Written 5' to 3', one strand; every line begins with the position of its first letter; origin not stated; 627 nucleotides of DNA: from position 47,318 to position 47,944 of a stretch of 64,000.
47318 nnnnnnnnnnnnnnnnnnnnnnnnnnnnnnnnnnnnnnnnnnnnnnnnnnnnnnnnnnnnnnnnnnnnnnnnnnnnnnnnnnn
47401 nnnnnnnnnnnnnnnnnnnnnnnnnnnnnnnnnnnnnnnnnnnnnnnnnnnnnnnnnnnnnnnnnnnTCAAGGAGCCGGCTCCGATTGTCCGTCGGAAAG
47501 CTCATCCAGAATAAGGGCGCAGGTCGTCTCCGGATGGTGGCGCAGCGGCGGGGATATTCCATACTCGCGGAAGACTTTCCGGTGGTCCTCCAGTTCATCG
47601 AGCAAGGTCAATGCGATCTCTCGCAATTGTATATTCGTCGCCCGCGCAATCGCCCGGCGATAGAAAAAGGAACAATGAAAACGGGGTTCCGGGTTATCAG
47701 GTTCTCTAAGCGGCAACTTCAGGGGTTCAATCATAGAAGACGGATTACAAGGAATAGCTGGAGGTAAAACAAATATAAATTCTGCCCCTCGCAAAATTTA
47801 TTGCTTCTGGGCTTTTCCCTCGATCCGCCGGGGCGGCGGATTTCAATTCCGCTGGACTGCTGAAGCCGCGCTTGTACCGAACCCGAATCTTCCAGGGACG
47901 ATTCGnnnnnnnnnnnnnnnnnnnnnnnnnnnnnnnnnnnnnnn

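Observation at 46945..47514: Divergently transcribed pair of paralogous RHH proteins at the head of the island, with TTGCAA repeats between them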

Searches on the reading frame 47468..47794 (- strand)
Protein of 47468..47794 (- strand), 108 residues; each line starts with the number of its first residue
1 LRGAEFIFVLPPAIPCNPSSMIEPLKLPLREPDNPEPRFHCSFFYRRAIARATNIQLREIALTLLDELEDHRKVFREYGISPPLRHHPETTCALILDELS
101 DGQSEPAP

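Call 5: search_protein_families(library=pfam, max_evalue=10, proteins=[window:47468-47794:-])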
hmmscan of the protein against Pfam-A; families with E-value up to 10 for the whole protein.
window:47468-47794:- (108 aa): 0 families

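Call 6: search_protein_families(library=ncbifam, max_evalue=10, proteins=[window:47468-47794:-])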
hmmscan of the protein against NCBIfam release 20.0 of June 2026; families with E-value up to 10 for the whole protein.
window:47468-47794:- (108 aa): 0 families

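Call 74: search_protein_families(library=phrogs, proteins=[window:47468-47737:-], max_evalue=0.1)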
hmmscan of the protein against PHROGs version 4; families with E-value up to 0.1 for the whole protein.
window:47468-47737:- (89 aa): 0 families

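Call 80: find_homologous_proteins(query=window:47468-47737:-, max_evalue=0.01)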
Query window:47468-47737:- (89 aa): 5 proteins with E <= 0.01 among 100 candidates.
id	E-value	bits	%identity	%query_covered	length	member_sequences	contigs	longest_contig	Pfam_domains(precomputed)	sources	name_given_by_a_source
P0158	1.0e-52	194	100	99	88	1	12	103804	-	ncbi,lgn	-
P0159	3.1e-27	112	74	82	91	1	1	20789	-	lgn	-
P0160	3.6e-26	109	76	79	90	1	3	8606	-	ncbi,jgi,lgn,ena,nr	ncbi:MAG TPA: hypothetical protein VK041_04605 [Opitutales bacterium]|nr:hypothetical protein [Opitu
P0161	2.7e-25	106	80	69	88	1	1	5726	-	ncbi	ncbi:MAG: hypothetical protein WD490_06955 [Opitutales bacterium]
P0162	2.5e-22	97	63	85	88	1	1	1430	-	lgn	-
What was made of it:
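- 47468..47737 (-): Gene C: an 89-aa orphan, convergent with B and overlapping its 3' end by 47 nt. It travels with the A/B pair in the close clade. Its function is unknown. Only 5 homologues exist; those that carry a name are Opitutales (call 80).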

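Call 86: search_protein_families(library=padloc, proteins=[window:47468-47737:-], max_evalue=0.1)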
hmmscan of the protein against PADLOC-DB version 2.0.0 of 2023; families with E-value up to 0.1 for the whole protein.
window:47468-47737:- (89 aa): 0 families
